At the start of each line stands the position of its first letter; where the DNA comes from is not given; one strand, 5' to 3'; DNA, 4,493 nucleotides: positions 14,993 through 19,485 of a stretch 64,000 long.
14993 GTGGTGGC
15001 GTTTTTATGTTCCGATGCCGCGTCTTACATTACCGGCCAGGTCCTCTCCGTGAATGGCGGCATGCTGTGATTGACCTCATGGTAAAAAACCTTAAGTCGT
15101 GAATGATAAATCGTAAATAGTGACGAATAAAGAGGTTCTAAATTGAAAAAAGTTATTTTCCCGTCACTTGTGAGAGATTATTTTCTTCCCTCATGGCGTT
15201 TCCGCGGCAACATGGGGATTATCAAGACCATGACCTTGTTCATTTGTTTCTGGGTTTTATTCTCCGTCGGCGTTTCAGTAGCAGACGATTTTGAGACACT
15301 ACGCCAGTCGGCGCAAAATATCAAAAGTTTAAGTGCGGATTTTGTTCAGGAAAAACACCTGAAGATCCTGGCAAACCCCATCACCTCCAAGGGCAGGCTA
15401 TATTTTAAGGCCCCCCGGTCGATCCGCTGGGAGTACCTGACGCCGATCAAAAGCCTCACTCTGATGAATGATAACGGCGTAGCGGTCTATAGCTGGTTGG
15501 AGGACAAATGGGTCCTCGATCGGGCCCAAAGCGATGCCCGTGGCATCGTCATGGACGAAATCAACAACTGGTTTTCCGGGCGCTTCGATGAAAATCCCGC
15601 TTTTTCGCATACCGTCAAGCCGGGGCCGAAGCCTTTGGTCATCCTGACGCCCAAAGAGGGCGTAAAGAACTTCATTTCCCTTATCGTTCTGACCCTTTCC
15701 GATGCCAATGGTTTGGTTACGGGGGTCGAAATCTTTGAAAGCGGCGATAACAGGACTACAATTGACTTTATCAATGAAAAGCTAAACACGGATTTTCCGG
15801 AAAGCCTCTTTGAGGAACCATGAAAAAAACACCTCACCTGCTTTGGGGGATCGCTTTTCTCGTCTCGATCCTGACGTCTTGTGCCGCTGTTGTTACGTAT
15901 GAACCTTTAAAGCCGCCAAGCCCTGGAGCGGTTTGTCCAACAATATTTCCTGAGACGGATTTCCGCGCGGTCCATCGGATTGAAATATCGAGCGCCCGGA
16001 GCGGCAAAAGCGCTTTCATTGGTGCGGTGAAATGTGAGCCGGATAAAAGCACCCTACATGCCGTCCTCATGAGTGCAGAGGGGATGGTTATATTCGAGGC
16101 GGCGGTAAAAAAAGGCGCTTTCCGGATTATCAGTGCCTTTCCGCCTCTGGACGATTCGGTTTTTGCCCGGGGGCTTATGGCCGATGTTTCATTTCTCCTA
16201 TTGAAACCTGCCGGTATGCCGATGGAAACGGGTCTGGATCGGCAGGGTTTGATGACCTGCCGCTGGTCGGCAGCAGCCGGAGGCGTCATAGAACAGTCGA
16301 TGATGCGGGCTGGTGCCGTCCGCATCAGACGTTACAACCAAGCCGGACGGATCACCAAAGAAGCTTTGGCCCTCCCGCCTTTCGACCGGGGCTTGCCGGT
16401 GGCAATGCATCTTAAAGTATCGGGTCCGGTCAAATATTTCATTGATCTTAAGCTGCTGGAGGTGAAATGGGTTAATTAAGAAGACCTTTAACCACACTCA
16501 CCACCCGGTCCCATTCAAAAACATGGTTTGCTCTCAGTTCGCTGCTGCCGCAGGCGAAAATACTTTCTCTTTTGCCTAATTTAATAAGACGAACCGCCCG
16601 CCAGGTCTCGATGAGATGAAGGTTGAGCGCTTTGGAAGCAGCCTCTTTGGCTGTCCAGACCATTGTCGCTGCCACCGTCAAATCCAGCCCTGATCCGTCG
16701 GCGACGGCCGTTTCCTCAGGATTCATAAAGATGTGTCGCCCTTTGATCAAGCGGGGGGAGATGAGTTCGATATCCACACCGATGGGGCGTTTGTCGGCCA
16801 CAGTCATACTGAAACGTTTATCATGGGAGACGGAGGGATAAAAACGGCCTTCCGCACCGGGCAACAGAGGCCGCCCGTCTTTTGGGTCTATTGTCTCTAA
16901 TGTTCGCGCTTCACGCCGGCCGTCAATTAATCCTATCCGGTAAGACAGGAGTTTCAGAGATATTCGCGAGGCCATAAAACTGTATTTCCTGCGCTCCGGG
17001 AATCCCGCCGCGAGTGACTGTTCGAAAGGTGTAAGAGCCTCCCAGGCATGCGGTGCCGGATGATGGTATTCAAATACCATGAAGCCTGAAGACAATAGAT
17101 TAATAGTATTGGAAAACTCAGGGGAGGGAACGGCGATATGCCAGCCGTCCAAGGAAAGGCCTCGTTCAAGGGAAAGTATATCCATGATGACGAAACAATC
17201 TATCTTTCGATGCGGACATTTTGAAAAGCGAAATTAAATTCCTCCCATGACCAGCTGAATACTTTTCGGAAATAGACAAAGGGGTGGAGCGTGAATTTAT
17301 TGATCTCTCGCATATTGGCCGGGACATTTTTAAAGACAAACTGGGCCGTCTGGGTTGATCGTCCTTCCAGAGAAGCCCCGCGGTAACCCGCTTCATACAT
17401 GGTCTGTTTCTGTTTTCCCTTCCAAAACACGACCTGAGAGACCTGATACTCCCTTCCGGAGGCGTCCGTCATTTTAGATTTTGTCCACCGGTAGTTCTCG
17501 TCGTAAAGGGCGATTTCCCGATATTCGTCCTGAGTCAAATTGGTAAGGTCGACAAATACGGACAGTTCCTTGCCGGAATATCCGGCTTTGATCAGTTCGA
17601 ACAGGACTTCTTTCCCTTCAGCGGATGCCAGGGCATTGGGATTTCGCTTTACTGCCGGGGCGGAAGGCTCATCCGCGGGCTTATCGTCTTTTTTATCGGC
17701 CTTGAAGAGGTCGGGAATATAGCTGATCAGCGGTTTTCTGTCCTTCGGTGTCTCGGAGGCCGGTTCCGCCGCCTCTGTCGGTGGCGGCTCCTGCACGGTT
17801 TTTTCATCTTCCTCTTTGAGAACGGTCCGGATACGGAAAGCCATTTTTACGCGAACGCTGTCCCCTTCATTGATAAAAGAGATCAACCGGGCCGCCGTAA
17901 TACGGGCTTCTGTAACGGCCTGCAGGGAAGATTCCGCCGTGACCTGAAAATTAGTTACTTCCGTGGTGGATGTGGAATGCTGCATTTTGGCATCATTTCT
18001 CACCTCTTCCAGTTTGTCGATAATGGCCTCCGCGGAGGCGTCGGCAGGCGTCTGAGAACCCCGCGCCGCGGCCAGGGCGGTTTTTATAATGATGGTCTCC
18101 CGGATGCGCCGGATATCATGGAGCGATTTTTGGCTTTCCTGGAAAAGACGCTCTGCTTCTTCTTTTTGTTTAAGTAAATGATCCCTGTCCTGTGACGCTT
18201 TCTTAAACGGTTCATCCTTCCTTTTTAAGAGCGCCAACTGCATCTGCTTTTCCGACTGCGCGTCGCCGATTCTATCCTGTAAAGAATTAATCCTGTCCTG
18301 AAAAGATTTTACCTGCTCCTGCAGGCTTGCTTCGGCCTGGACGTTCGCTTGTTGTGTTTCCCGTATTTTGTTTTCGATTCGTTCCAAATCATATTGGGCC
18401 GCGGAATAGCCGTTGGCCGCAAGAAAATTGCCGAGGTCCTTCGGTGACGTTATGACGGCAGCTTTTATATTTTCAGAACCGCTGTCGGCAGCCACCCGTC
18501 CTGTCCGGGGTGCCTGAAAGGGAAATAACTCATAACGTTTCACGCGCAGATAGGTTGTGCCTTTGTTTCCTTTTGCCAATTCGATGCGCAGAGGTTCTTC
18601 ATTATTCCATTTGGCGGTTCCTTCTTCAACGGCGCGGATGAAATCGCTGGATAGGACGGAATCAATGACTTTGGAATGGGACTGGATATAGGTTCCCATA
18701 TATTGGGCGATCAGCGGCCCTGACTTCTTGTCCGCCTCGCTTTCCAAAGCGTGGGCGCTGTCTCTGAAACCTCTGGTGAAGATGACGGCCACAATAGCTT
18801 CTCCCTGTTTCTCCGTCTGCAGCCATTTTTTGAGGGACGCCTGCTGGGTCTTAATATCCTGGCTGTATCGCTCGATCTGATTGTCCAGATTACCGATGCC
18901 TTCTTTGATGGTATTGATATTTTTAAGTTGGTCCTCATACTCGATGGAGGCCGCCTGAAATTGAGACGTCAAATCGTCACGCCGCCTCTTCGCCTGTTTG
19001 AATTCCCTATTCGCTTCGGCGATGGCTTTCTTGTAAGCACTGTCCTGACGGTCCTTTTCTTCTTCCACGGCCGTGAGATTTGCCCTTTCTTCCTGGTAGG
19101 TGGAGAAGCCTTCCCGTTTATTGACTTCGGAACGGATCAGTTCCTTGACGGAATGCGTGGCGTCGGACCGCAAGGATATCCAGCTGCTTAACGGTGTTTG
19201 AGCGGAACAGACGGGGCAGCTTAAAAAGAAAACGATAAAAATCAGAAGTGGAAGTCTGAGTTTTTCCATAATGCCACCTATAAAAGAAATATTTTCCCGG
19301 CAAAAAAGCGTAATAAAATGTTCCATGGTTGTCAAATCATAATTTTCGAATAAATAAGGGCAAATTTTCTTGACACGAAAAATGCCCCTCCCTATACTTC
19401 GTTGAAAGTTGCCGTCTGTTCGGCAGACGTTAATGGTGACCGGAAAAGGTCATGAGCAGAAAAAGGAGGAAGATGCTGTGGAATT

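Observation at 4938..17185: Aryl-polyene-like accessory type-II FAS/PKS lipid cluster with atypical composition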

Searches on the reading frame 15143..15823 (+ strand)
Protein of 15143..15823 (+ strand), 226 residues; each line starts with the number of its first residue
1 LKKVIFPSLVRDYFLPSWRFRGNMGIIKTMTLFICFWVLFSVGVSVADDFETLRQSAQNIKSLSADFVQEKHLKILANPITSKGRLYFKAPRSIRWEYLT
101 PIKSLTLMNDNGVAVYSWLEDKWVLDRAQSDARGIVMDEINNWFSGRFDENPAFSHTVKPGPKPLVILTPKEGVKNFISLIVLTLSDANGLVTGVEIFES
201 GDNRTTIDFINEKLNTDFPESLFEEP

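Call 4: search_protein_families(library=pfam, proteins=[window:15143-15823:+], max_evalue=0.01)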
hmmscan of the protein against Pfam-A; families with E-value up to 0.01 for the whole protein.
window:15143-15823:+ (226 aa): 1 family
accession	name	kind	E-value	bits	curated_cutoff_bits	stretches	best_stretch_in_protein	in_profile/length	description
PF03548.22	LolA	-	4.8e-16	59.4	23.6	1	59-224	2-163/165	Outer membrane lipoprotein carrier protein LolA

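Call 6: search_protein_families(library=ncbifam, proteins=[window:15143-15823:+], max_evalue=0.01)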
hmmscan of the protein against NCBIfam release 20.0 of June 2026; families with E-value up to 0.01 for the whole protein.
window:15143-15823:+ (226 aa): 3 families
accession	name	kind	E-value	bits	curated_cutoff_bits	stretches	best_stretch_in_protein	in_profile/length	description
NF053544.1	LolA2_flexi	equivalog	4.7e-30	104.5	125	1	51-224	33-207/208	flexirubin biosynthesis/transport protein LolA2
TIGR00547.2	lolA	equivalog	4.5e-16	58.9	112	2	32-117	5-88/202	outer membrane lipoprotein periplasmic chaperone LolA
NF000663.1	PRK00031.2-1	exception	4.4e-10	39.4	120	1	48-116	18-74/168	LolA-like outer membrane lipoprotein chaperone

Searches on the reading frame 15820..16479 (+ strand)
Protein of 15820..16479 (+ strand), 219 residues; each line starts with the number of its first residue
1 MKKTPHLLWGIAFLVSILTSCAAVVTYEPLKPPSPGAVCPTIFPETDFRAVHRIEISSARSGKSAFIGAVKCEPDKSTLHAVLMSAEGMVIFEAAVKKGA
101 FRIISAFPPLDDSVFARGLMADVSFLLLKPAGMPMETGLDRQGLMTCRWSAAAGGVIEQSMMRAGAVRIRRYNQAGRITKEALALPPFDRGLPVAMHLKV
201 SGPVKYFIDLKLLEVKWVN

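Call 4: search_protein_families(library=pfam, proteins=[window:15820-16479:+], max_evalue=0.01)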
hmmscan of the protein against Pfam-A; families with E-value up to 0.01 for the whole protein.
window:15820-16479:+ (219 aa): 0 families

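Call 6: search_protein_families(library=ncbifam, proteins=[window:15820-16479:+], max_evalue=0.01)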
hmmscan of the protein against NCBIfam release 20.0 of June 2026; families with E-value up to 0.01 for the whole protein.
window:15820-16479:+ (219 aa): 0 families

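Call 16: search_protein_families(library=pfam, proteins=[window:15820-16479:+], max_evalue=1)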
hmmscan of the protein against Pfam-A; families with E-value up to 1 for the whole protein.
window:15820-16479:+ (219 aa): 0 families

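Call 18: find_homologous_proteins(query=window:15820-16479:+)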
Query window:15820-16479:+ (219 aa): 19 proteins with E <= 0.001 among 852 candidates.
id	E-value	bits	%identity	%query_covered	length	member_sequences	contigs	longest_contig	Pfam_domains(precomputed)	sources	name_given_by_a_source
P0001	7.3e-141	485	100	100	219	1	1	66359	-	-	-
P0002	4.4e-88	313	67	98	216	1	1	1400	-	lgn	-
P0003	2.6e-74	268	58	100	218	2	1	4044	-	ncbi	-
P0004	3.6e-73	264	60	100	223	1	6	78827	-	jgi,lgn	jgi:hypothetical protein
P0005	4.6e-71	257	56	100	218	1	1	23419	-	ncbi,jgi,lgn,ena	-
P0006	1.6e-70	255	56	100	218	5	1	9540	-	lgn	-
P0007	6.4e-70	253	57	100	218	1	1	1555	-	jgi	jgi:hypothetical protein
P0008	1.7e-69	252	57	97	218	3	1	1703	-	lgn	-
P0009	1.6e-68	249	57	98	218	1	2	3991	-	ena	-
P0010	2.7e-68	248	57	98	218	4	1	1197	-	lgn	-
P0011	4.0e-67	244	55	98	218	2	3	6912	-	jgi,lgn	jgi:hypothetical protein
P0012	5.2e-66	240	56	95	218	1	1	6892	-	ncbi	ncbi:MAG: hypothetical protein ACYC6Q_12055 [Syntrophales bacterium]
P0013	1.1e-65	239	55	97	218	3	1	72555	-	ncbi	ncbi:MAG: hypothetical protein ACYDH8_07285 [Syntrophales bacterium]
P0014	1.3e-65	239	56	97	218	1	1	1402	-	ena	-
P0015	1.6e-65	239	57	98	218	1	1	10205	-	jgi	-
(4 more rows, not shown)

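Call 19: find_encoding_contigs(protein=P0004, flank=10000, max_places=2)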
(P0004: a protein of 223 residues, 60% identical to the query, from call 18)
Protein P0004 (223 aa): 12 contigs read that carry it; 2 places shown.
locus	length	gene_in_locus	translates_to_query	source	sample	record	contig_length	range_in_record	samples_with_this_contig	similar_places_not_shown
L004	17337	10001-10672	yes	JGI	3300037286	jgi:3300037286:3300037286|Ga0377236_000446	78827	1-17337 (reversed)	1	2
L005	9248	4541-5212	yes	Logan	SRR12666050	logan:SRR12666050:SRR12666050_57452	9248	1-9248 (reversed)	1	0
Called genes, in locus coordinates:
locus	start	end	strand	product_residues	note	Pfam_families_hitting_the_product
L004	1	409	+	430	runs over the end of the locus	PF01833:TIG (faint)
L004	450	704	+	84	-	-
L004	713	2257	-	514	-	PF02310:B12-binding (weak), PF04055:Radical_SAM, PF13282:DUF4070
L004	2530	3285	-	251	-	PF00535:Glycos_transf_2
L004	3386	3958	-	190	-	-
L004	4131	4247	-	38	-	-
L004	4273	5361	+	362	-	PF01522:Polysacc_deac_1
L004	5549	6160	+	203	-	PF02660:G3P_acyltransf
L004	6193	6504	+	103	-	PF00550:PP-binding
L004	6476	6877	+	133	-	PF22818:ApeI-like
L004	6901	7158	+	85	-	-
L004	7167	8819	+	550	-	PF00501:AMP-binding, PF13193:AMP-binding_C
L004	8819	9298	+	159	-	PF22817:ApeP-like, PF07977:FabA (faint)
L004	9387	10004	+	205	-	PF03548:LolA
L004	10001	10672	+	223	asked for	-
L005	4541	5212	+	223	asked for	-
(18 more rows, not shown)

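Call 20: find_encoding_contigs(protein=P0013, flank=10000, max_places=2)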
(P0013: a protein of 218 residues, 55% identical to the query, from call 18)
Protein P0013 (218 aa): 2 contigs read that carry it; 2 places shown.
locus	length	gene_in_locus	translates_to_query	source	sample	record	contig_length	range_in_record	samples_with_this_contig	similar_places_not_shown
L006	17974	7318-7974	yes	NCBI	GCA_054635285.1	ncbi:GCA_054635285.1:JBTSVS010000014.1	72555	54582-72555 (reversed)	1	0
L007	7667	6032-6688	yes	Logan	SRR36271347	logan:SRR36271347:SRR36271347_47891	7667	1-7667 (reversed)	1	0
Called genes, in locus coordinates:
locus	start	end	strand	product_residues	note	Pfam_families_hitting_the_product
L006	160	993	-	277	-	PF00535:Glycos_transf_2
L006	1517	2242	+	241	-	PF01522:Polysacc_deac_1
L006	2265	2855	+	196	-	PF02660:G3P_acyltransf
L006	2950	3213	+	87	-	PF00550:PP-binding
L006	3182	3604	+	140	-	PF22818:ApeI-like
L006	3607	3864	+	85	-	-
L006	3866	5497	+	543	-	PF00501:AMP-binding, PF13193:AMP-binding_C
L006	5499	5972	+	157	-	PF22817:ApeP-like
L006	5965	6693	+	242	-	PF00106:adh_short, PF08659:KR, PF13561:adh_short_C2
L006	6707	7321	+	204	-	PF03548:LolA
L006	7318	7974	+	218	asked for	-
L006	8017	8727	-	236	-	PF17837:4PPT_N (weak), PF01648:ACPS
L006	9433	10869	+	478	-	PF00989:PAS (weak), PF13188:PAS_8 (weak), PF13426:PAS_9 (weak), PF00158:Sigma54_activat, PF14532:Sigma54_activ_2, PF07728:AAA_5, PF25601:AAA_lid_14, PF02954:HTH_8, +3 more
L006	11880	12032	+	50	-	PF11752:DUF3309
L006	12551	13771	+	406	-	PF00575:S1 (weak), PF13509:S1_2 (faint), PF23459:S1_RRP5 (faint), PF00575:S1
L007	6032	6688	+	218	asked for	-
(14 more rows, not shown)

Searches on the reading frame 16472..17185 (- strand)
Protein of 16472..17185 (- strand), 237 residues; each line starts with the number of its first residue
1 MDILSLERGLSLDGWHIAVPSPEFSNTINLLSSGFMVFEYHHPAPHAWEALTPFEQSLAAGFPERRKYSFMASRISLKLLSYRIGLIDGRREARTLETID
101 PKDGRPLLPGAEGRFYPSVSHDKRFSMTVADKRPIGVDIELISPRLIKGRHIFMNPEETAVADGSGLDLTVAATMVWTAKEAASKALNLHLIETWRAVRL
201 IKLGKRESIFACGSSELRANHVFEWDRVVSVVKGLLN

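Call 4: search_protein_families(library=pfam, proteins=[window:16472-17185:-], max_evalue=0.01)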
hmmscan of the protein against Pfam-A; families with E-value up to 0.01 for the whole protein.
window:16472-17185:- (237 aa): 1 family
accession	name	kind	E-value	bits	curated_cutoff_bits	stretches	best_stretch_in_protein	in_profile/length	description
PF01648.25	ACPS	-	5e-09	36.6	25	1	134-206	1-82/111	4'-phosphopantetheinyl transferase superfamily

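Call 6: search_protein_families(library=ncbifam, proteins=[window:16472-17185:-], max_evalue=0.01)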
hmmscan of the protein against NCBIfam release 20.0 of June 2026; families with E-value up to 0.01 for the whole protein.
window:16472-17185:- (237 aa): 3 families
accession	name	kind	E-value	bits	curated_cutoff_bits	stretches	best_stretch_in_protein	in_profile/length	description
NF007604.0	PRK10251.1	equivalog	6.4e-08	32.4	169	1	114-224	86-197/209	enterobactin synthase subunit EntD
NF047349.1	4PPT_AusB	equivalog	0.0012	18.3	225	1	115-188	81-149/205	aureusimine biosynthesis 4'-phosphopantetheinyl transferase AusB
NF007676.0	PRK10351.1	equivalog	0.0019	17.9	174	1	101-185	54-141/195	4'-phosphopantetheinyl transferase AcpT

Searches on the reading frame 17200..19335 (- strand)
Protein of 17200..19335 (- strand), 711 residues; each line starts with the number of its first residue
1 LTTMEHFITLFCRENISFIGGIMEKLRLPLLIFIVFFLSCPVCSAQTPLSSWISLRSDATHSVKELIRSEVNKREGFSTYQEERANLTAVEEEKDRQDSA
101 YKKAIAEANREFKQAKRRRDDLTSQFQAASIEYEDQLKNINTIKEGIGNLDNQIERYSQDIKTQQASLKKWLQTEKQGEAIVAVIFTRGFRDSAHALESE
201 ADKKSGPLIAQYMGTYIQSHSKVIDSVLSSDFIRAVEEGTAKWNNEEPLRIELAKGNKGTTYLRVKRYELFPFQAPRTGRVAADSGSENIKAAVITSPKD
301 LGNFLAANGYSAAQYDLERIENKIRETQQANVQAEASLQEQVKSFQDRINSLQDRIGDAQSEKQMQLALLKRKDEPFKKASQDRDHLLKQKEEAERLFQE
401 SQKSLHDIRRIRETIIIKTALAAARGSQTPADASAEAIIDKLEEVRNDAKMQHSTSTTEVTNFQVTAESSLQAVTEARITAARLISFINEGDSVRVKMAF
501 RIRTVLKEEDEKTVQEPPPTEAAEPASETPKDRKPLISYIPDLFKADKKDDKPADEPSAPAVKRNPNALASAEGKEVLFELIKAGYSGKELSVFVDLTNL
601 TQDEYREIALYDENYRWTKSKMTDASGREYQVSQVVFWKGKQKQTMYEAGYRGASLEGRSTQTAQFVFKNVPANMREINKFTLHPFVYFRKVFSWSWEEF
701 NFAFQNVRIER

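Call 4: search_protein_families(library=pfam, proteins=[window:17200-19335:-], max_evalue=0.01)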
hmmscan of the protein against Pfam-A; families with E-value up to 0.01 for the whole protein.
window:17200-19335:- (711 aa): 1 family
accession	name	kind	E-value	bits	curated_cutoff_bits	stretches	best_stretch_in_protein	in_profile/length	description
PF11932.13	DUF3450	-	0.0083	15.9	32.6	1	322-407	19-104/241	Protein of unknown function (DUF3450)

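Call 6: search_protein_families(library=ncbifam, proteins=[window:17200-19335:-], max_evalue=0.01)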
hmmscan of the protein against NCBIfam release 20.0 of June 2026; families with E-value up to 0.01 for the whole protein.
window:17200-19335:- (711 aa): 5 families
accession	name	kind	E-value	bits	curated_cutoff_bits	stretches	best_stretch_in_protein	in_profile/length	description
NF045487.1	ASRP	equivalog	1.7e-06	27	300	1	39-180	302-457/593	archaea-specific SMC-related protein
NF045780.1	TrlF_fam_ATP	equivalog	0.00021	20.1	350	1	311-473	570-737/944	TrlF family AAA-like ATPase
TIGR02169.1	SMC_prok_A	equivalog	0.00056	17.7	729.4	0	79-174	686-781/1165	chromosome segregation protein SMC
TIGR02168.1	SMC_prok_B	equivalog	0.0024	15.7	567.35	0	73-174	237-338/1181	chromosome segregation protein SMC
NF038350.1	taxis_HmpF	equivalog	0.0044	15.4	200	1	313-415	446-548/553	pilus motility taxis protein HmpF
